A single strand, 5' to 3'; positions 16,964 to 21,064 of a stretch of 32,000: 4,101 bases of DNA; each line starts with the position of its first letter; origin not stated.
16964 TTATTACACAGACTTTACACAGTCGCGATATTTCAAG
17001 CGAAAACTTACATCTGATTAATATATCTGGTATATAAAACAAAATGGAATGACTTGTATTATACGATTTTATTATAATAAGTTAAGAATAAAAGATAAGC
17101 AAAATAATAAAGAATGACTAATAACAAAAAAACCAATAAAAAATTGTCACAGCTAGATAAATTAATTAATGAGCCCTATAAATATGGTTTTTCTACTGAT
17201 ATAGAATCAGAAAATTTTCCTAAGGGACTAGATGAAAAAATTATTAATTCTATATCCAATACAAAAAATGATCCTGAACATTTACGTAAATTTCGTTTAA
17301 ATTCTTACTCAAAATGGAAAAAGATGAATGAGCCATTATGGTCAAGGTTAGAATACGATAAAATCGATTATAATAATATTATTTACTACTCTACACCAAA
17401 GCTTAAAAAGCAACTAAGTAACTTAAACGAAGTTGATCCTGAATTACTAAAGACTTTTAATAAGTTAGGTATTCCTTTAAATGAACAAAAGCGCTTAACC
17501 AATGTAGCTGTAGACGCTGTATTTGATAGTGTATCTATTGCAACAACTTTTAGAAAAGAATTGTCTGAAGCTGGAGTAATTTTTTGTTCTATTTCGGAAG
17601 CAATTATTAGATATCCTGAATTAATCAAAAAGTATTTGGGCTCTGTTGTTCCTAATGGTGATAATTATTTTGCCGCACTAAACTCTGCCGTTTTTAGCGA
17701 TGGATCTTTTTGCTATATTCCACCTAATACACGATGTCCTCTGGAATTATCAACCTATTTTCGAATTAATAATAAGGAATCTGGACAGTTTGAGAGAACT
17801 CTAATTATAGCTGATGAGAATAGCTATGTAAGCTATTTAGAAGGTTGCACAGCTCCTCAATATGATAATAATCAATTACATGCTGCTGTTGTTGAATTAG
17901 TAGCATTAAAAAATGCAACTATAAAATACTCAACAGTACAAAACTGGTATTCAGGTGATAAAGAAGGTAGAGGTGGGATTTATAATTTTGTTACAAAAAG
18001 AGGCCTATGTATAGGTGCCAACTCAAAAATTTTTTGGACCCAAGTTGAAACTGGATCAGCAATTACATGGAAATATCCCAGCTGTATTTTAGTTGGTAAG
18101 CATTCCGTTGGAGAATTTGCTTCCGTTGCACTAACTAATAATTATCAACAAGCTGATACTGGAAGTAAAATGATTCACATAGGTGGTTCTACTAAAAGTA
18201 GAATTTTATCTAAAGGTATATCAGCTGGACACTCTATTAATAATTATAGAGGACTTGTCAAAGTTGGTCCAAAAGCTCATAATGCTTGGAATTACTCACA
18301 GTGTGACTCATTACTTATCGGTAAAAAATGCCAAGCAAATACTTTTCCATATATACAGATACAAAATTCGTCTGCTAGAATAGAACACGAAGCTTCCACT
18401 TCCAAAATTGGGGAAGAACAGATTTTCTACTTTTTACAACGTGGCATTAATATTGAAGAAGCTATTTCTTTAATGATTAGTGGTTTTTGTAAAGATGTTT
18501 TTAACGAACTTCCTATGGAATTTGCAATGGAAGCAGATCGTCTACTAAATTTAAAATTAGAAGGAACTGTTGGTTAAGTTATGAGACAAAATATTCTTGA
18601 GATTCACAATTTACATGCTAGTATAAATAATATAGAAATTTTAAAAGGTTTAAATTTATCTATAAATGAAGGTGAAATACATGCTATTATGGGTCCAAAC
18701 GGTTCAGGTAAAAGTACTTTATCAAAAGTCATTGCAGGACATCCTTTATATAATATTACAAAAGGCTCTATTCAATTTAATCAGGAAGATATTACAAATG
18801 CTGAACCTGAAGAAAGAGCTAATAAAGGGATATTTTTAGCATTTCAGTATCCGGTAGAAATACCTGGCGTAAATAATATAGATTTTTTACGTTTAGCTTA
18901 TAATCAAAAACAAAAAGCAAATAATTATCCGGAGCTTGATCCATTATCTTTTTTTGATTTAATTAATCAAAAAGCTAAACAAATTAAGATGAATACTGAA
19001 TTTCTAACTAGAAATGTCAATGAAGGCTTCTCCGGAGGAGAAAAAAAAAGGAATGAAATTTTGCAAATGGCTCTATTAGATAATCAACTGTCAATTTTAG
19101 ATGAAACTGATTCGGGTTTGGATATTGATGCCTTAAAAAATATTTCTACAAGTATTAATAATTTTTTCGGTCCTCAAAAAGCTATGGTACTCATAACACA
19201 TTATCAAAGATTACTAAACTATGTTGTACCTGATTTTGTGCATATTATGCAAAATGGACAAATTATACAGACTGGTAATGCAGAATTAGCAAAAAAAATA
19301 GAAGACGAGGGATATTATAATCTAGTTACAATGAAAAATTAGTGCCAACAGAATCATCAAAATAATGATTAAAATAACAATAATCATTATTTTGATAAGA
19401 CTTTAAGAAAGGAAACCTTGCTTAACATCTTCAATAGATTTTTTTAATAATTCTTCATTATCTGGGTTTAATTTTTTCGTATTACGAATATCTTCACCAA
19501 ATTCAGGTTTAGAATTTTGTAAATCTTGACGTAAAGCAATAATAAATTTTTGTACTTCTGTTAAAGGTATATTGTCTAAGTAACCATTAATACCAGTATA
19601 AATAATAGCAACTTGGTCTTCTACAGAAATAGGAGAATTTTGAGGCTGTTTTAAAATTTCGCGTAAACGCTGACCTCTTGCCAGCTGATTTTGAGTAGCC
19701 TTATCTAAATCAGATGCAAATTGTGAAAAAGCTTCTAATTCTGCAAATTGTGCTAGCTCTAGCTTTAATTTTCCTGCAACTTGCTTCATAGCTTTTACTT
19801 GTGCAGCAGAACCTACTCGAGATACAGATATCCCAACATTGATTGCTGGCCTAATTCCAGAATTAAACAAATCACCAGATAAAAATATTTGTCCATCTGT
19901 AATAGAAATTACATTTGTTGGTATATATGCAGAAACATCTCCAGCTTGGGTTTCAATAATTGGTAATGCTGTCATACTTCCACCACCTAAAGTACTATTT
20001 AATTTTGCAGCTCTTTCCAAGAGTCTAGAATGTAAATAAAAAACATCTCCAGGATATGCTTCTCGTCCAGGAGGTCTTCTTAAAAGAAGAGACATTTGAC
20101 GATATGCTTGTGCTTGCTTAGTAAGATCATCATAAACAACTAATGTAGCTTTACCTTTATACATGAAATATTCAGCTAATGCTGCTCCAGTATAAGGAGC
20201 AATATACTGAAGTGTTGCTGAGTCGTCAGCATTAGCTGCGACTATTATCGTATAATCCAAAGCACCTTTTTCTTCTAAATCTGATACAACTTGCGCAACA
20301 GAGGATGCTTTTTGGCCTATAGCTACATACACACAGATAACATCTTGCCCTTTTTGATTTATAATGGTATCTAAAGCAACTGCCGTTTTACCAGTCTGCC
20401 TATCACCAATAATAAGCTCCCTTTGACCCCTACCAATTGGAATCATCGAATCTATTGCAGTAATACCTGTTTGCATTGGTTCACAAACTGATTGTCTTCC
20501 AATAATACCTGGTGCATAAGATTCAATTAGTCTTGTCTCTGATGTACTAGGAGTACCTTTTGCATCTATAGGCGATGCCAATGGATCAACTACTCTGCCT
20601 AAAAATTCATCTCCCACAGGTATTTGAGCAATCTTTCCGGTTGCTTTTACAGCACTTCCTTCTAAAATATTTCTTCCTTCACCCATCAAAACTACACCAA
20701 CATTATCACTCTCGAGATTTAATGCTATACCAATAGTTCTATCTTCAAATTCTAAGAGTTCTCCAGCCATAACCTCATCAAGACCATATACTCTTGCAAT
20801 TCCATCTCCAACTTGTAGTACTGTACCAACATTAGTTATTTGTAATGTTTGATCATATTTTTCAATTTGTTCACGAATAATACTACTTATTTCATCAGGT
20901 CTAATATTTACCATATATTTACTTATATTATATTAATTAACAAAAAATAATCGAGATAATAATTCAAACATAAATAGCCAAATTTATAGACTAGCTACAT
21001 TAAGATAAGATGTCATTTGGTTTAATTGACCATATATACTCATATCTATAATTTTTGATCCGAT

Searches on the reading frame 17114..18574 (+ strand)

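Call 78: search_protein_families(library=pfam, proteins=[window:17114-18574:+], max_evalue=0.00001)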
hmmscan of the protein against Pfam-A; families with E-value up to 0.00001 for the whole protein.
window:17114-18574:+ (487 aa): 2 families
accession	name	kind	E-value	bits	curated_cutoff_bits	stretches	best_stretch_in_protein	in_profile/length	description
PF01458.23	SUFBD_core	-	1.9e-74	250.5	27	1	216-458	1-232/232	SUF system FeS cluster assembly, SufBD core domain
PF19295.5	SufBD_N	-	1.7e-10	41.3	23.5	1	148-207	106-165/172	SufBD protein N-terminal region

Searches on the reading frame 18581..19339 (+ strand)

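Call 78: search_protein_families(library=pfam, proteins=[window:18581-19339:+], max_evalue=0.00001)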
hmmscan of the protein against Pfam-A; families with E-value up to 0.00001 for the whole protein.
window:18581-19339:+ (253 aa): 1 family
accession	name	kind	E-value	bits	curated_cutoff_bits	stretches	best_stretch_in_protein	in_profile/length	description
PF00005.33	ABC_tran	-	6.4e-24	85.6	25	1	21-176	1-135/137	ABC transporter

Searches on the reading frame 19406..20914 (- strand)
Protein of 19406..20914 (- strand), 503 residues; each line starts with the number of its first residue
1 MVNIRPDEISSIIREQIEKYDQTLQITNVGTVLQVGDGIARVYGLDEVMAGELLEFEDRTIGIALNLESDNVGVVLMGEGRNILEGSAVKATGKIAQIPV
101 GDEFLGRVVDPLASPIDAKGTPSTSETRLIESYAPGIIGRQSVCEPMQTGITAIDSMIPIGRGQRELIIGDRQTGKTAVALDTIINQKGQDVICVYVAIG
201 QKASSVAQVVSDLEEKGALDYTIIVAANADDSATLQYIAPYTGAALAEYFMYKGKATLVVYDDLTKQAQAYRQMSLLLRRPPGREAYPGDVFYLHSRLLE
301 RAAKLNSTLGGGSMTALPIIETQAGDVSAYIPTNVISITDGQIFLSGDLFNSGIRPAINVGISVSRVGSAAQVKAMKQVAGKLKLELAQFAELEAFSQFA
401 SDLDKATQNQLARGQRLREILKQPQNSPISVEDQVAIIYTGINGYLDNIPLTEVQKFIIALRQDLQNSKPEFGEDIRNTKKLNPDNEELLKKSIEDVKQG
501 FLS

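Call 78: search_protein_families(library=pfam, proteins=[window:19406-20914:-], max_evalue=0.00001)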
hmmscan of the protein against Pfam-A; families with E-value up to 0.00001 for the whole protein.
window:19406-20914:- (503 aa): 3 families
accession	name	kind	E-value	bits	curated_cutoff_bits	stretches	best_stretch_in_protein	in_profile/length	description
PF00006.31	ATP-synt_ab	-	7.5e-85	284.3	29.5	1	150-365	1-213/213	ATP synthase alpha/beta family, nucleotide-binding domain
PF00306.32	ATP-synt_ab_C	-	1e-46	158.8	27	1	372-496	1-125/126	ATP synthase alpha/beta chain, C terminal domain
PF02874.29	ATP-synt_ab_N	-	2e-17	63.9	20.9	1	29-93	5-69/69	ATP synthase alpha/beta family, beta-barrel domain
